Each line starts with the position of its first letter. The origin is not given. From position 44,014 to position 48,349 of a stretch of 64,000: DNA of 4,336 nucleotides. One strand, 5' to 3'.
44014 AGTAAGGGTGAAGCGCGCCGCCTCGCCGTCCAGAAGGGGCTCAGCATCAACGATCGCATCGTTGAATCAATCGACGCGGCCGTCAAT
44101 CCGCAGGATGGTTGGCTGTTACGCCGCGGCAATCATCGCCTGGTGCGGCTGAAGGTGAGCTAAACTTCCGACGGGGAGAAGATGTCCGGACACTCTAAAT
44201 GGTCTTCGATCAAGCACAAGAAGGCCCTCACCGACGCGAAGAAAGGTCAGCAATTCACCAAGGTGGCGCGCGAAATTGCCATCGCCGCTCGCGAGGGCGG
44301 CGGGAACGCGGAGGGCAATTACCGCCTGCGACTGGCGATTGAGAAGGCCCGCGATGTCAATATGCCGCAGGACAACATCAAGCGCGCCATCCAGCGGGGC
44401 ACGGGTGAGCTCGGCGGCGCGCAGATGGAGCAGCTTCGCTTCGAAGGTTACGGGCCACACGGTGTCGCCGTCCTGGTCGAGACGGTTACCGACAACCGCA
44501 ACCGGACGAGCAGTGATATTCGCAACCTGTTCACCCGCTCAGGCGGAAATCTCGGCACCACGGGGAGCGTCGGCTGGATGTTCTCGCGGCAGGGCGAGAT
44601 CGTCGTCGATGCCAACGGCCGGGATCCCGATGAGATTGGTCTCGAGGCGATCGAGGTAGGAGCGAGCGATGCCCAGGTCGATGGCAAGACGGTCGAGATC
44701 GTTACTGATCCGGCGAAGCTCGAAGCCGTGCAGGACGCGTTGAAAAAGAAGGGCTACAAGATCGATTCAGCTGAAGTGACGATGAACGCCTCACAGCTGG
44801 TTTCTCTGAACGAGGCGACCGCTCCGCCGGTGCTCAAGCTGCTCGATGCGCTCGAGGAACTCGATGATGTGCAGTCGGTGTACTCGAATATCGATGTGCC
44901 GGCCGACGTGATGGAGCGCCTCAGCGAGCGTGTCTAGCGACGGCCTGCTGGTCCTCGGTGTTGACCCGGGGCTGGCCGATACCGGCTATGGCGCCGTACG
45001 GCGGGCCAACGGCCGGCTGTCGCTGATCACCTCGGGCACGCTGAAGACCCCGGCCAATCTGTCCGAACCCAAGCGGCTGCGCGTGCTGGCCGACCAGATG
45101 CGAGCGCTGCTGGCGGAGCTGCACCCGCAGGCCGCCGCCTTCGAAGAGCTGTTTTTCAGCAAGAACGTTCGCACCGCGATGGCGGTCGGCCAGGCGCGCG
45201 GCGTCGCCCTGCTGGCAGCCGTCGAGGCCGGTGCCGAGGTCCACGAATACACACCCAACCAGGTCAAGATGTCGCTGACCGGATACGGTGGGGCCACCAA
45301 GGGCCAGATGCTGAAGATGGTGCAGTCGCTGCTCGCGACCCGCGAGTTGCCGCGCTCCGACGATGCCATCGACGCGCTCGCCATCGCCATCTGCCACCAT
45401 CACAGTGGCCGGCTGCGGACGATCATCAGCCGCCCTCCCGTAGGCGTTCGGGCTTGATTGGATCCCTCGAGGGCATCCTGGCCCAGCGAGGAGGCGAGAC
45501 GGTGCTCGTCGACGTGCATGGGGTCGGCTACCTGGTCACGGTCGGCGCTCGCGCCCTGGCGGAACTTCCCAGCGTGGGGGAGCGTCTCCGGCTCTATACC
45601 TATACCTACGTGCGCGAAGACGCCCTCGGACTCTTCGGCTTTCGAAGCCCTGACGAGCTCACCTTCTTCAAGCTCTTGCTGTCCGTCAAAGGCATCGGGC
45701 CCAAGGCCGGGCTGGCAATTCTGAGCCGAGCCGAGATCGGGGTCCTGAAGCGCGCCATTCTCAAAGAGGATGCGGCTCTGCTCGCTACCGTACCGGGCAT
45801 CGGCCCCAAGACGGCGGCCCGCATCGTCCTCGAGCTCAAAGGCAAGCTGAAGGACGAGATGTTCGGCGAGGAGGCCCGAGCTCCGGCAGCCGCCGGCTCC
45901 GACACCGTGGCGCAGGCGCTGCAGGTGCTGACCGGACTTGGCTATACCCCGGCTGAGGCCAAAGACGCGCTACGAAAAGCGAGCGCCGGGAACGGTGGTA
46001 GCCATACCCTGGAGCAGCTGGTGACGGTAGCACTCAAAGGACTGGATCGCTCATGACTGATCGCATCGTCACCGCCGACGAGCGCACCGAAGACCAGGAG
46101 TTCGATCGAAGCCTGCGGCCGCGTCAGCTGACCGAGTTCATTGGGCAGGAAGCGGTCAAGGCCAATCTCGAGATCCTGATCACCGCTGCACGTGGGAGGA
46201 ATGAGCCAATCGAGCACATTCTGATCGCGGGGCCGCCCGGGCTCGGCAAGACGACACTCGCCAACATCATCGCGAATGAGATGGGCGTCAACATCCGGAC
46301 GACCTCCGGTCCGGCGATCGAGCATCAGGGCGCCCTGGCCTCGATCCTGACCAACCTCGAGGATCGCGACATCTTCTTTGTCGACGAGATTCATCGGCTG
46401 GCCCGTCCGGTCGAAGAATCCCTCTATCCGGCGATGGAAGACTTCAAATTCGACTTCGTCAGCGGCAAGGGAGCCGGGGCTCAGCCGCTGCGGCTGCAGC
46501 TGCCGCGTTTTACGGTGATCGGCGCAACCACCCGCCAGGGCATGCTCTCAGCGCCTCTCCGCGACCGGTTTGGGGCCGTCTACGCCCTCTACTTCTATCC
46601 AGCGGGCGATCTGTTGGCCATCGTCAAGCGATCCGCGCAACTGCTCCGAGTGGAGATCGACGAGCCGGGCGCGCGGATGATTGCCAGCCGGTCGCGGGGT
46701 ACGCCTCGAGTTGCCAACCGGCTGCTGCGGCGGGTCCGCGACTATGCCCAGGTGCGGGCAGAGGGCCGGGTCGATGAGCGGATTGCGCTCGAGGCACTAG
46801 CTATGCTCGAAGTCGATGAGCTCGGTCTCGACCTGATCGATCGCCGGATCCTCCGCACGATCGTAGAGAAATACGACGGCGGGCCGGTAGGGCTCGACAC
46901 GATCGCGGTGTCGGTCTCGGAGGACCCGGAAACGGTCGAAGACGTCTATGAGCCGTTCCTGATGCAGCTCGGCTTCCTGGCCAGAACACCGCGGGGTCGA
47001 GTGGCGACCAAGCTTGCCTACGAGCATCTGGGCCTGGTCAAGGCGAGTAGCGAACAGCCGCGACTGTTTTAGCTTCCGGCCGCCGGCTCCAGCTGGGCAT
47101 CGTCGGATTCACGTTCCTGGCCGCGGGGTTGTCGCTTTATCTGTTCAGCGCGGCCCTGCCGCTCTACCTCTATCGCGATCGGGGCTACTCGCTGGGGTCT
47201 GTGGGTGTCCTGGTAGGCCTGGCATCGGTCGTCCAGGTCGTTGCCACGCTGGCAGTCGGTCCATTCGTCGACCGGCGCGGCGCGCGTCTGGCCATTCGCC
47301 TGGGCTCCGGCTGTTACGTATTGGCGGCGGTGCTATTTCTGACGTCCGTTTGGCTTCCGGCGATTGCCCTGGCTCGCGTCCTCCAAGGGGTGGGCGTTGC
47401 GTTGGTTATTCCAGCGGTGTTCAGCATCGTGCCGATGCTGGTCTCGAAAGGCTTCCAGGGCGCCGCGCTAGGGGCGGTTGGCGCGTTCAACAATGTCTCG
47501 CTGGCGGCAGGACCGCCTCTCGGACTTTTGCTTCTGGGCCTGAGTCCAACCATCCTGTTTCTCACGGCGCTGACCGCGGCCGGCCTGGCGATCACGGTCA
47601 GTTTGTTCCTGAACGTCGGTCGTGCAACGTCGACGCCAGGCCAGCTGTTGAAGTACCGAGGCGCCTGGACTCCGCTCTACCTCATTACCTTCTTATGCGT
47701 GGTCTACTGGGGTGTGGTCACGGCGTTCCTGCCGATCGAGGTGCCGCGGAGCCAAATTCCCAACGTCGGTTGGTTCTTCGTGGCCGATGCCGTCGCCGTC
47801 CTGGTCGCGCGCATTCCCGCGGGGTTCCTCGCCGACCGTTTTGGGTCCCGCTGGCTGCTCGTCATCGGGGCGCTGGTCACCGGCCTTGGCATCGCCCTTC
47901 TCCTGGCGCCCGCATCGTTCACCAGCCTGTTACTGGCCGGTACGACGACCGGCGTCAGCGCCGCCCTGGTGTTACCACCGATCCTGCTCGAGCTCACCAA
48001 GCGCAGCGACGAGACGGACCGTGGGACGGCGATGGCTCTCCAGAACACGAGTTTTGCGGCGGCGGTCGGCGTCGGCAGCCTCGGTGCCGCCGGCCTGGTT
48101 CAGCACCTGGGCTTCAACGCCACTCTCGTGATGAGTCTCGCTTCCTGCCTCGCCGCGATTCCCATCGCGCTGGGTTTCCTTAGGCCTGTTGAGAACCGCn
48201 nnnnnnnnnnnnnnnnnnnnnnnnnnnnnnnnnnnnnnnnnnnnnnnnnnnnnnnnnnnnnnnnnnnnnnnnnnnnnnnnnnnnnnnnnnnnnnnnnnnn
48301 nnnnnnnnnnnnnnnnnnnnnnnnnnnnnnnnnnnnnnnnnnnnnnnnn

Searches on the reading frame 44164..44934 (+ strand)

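Call 48: search_protein_families(library=ncbifam, proteins=[window:44164-44934:+], max_evalue=1e-30)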
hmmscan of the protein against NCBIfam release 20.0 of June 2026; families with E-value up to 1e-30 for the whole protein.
window:44164-44934:+ (257 aa): 3 families
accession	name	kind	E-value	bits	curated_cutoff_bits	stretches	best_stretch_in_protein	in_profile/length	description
NF001030.0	PRK00110.1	equivalog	2.1e-98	328.8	243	1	7-253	1-244/245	YebC/PmpR family DNA-binding transcriptional regulator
TIGR01033.1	TIGR01033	subfamily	3.3e-91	305.3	208.75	1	7-243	1-237/238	YebC/PmpR family DNA-binding transcriptional regulator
NF009044.0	PRK12378.1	subfamily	8.4e-78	261.4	196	1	12-244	4-237/239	YebC/PmpR family DNA-binding transcriptional regulator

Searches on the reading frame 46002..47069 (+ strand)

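Call 42: search_protein_families(library=pfam, proteins=[window:46002-47069:+], max_evalue=0.00001)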
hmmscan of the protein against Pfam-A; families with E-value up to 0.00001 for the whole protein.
window:46002-47069:+ (356 aa): 5 families
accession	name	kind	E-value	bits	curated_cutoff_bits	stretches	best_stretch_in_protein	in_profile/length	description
PF05496.18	RuvB_N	-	1.2e-72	243.3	27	1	38-194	1-157/159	Holliday junction DNA helicase RuvB P-loop domain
PF17864.7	AAA_lid_4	-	5e-30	103.5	27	1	199-272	1-74/74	RuvB AAA lid domain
PF05491.19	RuvB_C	-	2.1e-24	85.7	24.7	1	273-343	1-71/72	RuvB C-terminal winged helix domain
PF00004.35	AAA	-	3.8e-20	73.1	21.2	1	73-193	1-126/131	ATPase family associated with various cellular activities (AAA)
PF07728.20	AAA_5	-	3e-09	37.4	22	1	72-190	1-139/139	AAA domain (dynein-related subfamily)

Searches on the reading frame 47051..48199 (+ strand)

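Call 38: search_protein_families(library=pfam, proteins=[window:47051-48199:+], max_evalue=0.00001)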
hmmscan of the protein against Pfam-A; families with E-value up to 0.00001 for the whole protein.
window:47051-48199:+ (383 aa): 2 families
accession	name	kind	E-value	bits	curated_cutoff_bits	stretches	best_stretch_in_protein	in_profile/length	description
PF07690.21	MFS_1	-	3.9e-39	135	33.4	2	20-229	3-227/347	Major Facilitator Superfamily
PF12832.13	MFS_1_like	-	9.6e-06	25.3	25.2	0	37-345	23-357/373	MFS_1 like family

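Call 46: search_protein_families(library=ncbifam, proteins=[window:47051-48199:+], max_evalue=1e-8)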
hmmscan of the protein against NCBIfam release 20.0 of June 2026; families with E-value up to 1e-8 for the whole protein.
window:47051-48199:+ (383 aa): 3 families
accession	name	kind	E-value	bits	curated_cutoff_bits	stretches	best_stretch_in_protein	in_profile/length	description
NF009048.0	PRK12382.1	subfamily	1.5e-17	63.5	364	1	211-374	223-386/392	arabinose transporter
TIGR00880.1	2_A_01_02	superfamily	3.5e-16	59.6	131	0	52-187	1-137/141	multidrug resistance protein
NF003477.0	PRK05122.1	subfamily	9.3e-14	50.9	374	0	16-107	21-111/404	MFS transporter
